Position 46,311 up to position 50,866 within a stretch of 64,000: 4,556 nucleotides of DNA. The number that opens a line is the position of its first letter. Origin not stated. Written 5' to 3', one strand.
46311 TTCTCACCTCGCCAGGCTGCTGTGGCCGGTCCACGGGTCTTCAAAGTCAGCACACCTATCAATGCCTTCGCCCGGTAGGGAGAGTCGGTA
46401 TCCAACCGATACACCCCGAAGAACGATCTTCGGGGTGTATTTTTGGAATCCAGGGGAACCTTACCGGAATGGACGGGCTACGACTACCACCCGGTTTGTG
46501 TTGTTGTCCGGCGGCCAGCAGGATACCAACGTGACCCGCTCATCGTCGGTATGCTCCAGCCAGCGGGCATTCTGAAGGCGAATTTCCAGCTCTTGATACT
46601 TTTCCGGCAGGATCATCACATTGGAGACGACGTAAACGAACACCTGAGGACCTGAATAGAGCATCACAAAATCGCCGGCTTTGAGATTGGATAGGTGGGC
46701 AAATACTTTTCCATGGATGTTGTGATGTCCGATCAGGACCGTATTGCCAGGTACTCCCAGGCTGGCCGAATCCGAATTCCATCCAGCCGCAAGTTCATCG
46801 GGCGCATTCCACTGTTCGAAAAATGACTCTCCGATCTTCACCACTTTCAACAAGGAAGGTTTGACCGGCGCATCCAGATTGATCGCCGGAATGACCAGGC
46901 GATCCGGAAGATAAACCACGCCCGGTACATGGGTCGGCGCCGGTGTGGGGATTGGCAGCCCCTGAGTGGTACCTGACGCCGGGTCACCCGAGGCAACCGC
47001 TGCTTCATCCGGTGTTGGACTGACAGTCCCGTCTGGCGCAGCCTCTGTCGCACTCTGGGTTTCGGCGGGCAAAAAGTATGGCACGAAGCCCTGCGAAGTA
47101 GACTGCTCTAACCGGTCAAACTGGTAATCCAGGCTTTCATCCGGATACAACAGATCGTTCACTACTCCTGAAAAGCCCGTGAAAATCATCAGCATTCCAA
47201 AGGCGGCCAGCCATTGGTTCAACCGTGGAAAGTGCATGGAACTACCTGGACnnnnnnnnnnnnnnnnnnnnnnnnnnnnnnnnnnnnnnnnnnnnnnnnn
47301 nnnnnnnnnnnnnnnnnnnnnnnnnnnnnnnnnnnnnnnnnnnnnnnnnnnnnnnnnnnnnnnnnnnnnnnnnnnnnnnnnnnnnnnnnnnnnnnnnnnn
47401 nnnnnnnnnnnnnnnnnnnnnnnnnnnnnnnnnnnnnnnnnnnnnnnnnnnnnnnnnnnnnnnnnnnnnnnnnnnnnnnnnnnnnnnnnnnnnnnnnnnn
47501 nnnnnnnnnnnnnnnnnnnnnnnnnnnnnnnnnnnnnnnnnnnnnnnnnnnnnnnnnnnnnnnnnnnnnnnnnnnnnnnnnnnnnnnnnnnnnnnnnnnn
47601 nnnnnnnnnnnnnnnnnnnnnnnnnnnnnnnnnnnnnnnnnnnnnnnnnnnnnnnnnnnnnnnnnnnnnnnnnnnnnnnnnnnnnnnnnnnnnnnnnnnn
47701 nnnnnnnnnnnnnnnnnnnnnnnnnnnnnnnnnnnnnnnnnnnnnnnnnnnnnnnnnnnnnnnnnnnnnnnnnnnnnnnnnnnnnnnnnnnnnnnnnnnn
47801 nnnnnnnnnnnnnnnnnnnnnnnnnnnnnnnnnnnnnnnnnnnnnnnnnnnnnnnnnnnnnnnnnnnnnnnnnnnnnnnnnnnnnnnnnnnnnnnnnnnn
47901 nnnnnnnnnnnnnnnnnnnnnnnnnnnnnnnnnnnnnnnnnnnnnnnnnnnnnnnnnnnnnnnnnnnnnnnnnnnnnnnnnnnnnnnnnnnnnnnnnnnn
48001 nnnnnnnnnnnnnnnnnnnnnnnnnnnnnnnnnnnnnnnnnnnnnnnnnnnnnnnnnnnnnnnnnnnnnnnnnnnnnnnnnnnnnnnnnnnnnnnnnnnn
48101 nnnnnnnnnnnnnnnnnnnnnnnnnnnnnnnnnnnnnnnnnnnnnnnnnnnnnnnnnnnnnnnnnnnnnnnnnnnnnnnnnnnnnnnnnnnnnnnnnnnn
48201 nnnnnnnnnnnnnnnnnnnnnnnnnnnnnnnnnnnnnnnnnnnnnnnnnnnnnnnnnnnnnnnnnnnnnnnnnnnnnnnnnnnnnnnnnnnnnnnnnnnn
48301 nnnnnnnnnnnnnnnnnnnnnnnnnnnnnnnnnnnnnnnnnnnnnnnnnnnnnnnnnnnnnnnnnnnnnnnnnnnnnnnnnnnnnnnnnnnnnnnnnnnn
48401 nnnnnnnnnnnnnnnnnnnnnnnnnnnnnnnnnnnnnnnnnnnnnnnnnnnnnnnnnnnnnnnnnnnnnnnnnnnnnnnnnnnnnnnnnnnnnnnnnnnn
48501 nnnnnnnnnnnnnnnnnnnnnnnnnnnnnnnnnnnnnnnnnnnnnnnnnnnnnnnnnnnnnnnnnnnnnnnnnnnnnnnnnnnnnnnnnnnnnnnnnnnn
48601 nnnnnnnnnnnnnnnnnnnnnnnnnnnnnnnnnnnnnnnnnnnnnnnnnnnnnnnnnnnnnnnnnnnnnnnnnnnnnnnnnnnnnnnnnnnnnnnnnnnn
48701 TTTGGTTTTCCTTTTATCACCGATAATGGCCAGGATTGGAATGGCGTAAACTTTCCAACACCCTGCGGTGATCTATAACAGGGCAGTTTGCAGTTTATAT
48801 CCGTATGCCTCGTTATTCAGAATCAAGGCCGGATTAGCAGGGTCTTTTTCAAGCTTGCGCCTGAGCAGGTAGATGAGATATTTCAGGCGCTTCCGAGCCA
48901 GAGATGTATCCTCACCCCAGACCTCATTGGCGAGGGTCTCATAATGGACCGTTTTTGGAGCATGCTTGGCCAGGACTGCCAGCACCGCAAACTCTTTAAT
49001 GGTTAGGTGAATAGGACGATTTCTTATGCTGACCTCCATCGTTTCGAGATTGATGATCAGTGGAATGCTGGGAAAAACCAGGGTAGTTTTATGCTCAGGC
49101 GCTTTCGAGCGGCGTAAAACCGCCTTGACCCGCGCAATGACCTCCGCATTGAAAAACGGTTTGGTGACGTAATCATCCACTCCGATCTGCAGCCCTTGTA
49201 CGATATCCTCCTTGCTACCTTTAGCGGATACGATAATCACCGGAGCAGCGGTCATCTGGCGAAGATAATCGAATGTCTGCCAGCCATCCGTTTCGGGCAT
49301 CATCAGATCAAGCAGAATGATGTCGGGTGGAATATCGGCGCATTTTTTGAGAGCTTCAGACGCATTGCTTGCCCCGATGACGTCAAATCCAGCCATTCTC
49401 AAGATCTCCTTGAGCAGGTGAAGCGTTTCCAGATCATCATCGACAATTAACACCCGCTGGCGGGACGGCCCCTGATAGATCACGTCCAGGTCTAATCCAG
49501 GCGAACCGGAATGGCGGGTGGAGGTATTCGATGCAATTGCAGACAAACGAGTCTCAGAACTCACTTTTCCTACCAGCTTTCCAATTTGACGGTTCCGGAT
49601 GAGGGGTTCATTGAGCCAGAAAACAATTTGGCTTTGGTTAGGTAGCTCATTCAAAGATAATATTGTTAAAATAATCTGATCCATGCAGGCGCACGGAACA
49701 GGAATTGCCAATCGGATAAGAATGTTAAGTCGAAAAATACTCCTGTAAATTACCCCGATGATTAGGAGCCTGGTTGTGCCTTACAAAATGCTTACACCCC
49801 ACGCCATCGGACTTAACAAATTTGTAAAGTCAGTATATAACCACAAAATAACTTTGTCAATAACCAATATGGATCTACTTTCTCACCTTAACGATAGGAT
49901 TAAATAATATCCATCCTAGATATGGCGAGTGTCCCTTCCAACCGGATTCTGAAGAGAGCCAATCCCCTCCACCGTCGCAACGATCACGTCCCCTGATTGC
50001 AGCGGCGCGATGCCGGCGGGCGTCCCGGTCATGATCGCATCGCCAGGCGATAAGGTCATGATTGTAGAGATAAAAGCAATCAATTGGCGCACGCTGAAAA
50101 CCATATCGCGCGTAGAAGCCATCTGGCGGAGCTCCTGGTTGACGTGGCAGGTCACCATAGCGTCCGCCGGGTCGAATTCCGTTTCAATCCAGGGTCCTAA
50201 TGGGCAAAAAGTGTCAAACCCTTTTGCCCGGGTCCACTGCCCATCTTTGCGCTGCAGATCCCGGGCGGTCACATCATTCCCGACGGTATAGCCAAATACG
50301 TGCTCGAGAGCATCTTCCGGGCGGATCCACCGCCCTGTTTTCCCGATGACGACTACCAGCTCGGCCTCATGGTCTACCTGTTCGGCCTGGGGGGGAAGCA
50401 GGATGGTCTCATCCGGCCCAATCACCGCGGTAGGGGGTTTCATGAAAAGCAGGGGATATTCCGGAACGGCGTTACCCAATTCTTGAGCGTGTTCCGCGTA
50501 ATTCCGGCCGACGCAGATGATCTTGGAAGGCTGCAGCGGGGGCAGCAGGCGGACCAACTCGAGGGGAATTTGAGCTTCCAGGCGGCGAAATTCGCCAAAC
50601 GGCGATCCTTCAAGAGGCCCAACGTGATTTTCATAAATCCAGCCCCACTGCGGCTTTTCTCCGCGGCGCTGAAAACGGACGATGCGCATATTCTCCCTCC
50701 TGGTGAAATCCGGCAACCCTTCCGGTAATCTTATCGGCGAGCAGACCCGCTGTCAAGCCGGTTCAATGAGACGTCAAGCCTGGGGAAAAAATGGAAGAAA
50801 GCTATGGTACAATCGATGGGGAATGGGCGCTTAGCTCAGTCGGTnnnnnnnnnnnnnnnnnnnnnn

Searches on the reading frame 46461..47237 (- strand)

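Call 70: search_protein_families(library=pfam, proteins=[window:46461-47237:-], max_evalue=0.00001)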
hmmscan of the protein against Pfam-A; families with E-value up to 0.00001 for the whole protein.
window:46461-47237:- (258 aa): 1 family
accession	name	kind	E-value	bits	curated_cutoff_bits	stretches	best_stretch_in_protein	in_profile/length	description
PF04203.18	Sortase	-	3.7e-21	75.6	26.6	1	114-256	1-124/125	Sortase domain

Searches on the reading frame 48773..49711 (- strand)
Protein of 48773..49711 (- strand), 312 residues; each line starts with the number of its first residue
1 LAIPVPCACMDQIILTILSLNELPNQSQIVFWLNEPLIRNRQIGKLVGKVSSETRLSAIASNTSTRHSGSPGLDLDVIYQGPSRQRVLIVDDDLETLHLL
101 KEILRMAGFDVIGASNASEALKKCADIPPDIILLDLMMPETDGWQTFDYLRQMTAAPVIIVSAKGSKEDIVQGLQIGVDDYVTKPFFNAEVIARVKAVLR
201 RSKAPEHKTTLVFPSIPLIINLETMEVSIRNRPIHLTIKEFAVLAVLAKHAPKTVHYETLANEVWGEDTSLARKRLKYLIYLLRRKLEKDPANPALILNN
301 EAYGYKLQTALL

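Call 70: search_protein_families(library=pfam, proteins=[window:48773-49711:-], max_evalue=0.00001)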
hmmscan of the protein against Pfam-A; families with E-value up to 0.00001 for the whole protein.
window:48773-49711:- (312 aa): 2 families
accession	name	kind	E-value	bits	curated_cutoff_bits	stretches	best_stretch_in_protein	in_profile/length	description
PF00072.30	Response_reg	-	1.1e-26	93.6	30.2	1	87-195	1-110/111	Response regulator receiver domain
PF00486.34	Trans_reg_C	-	7.7e-17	61.6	26.2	1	232-307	2-77/77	Transcriptional regulatory protein, C terminal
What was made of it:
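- A third OmpR-type regulator in the window (48773-49711) also lacks a neighbouring histidine kinase, so unlinked regulators are common in this genome (call 70).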

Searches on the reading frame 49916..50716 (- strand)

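Call 70: search_protein_families(library=pfam, proteins=[window:49916-50716:-], max_evalue=0.00001)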
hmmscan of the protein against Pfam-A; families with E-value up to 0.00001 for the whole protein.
window:49916-50716:- (266 aa): 2 families
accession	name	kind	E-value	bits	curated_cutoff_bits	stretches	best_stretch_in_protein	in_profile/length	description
PF01557.24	FAA_hydrolase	-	2.3e-73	246.8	23.9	1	65-259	1-213/214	Fumarylacetoacetate (FAA) hydrolase C-terminal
PF10370.14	Rv2993c-like_N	-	1.2e-12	48.9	21.3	1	10-60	1-50/50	Rv2993c-like, N-terminal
